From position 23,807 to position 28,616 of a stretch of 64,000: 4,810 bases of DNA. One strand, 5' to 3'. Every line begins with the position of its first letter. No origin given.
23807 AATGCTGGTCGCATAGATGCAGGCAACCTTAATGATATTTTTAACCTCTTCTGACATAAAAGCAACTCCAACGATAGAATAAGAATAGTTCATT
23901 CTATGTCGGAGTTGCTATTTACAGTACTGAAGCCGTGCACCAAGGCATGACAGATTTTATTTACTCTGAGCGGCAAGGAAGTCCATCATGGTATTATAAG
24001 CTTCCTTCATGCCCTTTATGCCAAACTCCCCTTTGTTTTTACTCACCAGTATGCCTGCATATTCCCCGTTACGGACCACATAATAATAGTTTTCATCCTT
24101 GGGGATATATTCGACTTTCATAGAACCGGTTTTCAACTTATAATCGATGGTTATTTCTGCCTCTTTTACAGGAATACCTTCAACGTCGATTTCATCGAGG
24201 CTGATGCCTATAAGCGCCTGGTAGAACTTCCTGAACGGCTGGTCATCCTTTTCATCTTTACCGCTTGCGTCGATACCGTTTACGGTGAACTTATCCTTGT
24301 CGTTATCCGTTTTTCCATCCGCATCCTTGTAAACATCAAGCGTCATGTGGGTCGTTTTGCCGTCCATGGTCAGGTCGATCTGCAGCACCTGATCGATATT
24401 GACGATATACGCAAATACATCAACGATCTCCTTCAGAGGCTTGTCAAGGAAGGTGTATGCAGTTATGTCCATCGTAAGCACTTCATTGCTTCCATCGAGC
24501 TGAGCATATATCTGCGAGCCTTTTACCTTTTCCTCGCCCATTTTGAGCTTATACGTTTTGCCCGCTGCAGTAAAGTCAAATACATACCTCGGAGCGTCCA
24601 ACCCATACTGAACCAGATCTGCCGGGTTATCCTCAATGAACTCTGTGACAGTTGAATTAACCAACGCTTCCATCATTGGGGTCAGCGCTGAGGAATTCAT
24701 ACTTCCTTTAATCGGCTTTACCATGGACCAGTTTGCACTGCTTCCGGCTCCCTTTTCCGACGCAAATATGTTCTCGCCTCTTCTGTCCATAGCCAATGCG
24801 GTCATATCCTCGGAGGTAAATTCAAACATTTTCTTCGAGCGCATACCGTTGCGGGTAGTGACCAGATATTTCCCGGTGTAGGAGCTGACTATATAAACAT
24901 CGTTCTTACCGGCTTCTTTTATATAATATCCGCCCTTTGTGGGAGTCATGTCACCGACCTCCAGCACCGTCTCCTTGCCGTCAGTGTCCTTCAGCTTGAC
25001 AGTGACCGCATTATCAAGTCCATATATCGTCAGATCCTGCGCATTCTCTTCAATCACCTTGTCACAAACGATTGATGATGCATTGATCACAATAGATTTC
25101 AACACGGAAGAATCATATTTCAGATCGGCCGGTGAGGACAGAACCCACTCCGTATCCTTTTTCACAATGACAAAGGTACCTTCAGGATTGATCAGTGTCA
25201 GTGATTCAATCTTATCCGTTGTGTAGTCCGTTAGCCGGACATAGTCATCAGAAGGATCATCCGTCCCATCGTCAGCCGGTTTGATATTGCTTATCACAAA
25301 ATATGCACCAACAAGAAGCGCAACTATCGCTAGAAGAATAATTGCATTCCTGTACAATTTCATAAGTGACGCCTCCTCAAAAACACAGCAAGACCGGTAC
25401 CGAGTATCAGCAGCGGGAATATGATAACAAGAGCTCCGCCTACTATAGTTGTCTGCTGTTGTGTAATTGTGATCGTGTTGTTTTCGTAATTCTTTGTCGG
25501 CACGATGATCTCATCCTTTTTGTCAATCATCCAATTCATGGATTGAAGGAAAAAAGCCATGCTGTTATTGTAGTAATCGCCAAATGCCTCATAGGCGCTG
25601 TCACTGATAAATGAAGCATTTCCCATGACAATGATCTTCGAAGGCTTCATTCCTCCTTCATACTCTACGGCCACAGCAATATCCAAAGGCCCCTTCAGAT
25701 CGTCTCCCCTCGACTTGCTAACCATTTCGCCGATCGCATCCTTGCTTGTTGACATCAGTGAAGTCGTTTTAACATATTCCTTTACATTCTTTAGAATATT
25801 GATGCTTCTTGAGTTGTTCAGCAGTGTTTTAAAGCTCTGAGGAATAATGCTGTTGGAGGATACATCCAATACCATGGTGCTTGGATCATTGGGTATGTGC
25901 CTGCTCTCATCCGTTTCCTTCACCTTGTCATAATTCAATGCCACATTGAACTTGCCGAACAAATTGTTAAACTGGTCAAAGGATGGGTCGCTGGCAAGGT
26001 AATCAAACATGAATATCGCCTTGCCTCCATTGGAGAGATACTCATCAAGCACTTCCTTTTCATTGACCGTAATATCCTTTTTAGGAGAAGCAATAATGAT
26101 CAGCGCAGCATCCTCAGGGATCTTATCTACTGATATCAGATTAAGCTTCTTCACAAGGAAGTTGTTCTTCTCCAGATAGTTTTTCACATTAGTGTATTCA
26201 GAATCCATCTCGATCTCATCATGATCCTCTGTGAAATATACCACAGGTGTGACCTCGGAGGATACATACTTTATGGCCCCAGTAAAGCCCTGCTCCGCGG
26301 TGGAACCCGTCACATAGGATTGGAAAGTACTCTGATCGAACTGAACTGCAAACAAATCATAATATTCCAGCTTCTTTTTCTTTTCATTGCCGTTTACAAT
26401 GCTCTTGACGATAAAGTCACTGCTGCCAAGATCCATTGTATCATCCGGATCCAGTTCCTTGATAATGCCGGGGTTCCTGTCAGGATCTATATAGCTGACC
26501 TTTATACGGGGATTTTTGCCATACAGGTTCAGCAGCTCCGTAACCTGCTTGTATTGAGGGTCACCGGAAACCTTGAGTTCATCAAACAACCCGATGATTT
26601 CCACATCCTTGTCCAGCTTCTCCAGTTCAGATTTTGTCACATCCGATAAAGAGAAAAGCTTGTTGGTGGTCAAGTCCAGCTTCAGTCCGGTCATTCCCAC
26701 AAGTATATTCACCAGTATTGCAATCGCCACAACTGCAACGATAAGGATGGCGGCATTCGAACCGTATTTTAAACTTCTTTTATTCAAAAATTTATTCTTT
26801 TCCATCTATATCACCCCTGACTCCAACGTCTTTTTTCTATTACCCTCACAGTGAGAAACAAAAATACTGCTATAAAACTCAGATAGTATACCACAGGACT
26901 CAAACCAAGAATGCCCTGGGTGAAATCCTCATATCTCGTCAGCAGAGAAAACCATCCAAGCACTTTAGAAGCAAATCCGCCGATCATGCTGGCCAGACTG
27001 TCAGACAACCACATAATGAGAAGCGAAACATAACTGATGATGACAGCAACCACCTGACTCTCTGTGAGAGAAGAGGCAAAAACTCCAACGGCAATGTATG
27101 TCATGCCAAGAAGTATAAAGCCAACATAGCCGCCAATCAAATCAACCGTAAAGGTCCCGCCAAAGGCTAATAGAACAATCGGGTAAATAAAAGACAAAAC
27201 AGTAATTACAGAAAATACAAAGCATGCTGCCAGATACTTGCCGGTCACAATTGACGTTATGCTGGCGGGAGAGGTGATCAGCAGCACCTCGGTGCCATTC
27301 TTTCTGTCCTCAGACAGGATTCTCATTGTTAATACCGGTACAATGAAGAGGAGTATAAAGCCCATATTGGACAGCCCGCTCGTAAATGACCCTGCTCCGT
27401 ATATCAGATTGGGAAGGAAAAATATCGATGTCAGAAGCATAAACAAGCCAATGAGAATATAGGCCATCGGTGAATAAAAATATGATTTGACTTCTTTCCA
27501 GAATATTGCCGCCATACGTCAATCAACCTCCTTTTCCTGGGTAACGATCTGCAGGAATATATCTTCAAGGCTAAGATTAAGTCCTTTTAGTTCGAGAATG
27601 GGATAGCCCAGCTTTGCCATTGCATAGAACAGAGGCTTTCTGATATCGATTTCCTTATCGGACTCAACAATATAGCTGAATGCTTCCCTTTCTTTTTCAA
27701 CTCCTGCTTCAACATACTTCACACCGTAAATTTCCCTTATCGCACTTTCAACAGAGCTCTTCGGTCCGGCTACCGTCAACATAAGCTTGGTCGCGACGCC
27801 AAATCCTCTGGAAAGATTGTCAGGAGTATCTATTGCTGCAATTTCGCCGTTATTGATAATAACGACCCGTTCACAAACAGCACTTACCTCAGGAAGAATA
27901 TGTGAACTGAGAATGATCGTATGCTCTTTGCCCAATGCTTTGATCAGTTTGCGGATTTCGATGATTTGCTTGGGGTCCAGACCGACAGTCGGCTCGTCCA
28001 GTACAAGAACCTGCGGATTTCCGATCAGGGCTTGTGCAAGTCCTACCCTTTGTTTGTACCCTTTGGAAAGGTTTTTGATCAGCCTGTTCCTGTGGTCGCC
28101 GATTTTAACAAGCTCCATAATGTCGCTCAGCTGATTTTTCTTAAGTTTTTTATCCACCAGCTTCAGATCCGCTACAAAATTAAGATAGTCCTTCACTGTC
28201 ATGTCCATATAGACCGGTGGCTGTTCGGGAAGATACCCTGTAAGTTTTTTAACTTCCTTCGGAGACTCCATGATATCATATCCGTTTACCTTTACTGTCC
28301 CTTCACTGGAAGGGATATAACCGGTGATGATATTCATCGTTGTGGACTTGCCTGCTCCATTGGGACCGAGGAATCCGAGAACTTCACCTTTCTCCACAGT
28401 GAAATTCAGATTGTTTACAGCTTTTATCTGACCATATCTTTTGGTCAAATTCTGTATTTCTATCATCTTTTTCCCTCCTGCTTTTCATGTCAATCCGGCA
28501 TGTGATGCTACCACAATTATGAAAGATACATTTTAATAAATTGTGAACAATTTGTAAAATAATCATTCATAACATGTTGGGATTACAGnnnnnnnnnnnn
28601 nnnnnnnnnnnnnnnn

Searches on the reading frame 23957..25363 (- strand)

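Call 45: search_protein_families(library=pfam, proteins=[window:23957-25363:-], max_evalue=0.00001)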
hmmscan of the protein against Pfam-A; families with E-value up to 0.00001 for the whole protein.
window:23957-25363:- (468 aa): 1 family
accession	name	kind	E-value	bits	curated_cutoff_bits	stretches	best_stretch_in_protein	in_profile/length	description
PF14238.11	DUF4340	-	5.8e-47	160.7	25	2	73-258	1-183/183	Domain of unknown function (DUF4340)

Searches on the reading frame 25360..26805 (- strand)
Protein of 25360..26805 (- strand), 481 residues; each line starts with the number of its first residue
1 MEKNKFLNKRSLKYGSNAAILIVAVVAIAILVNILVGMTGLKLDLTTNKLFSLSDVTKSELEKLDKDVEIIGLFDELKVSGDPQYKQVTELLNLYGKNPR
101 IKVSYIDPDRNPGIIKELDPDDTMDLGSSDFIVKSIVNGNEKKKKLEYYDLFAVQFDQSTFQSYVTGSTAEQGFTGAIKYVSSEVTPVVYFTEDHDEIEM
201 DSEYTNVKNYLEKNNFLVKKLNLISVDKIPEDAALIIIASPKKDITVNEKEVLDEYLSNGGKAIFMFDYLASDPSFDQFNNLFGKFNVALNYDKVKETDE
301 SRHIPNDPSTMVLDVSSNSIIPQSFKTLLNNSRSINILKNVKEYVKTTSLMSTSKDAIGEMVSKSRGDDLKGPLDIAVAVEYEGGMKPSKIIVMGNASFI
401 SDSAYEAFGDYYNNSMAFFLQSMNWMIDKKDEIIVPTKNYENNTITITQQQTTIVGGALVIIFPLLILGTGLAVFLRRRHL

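Call 45: search_protein_families(library=pfam, proteins=[window:25360-26805:-], max_evalue=0.00001)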
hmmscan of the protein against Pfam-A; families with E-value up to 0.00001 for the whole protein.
window:25360-26805:- (481 aa): 2 families
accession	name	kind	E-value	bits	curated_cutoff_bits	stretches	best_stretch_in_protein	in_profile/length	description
PF09822.16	ABC_transp_aux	-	6e-21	75.4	34.7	1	187-420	2-286/288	ABC-type uncharacterized transport system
PF23357.1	DUF7088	-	8.6e-08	32.8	27.8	1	48-112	2-69/105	Domain of unknown function (DUF7088)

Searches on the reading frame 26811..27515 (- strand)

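Call 45: search_protein_families(library=pfam, proteins=[window:26811-27515:-], max_evalue=0.00001)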
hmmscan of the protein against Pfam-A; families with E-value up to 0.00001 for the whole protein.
window:26811-27515:- (234 aa): 1 family
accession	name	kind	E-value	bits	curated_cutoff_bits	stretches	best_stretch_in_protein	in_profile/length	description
PF12698.13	ABC2_membrane_3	-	2.1e-07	30.8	31.6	1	47-212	166-322/347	ABC-2 family transporter protein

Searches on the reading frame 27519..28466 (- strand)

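Call 45: search_protein_families(library=pfam, proteins=[window:27519-28466:-], max_evalue=0.00001)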
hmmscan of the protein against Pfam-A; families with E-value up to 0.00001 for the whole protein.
window:27519-28466:- (315 aa): 2 families
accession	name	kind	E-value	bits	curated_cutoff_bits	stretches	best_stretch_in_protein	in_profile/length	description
PF00005.33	ABC_tran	-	1.1e-32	113.9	25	1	17-160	1-136/137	ABC transporter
PF13304.12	AAA_21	-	1.3e-12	48.9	27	1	72-192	186-300/304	AAA domain, putative AbiEii toxin, Type IV TA system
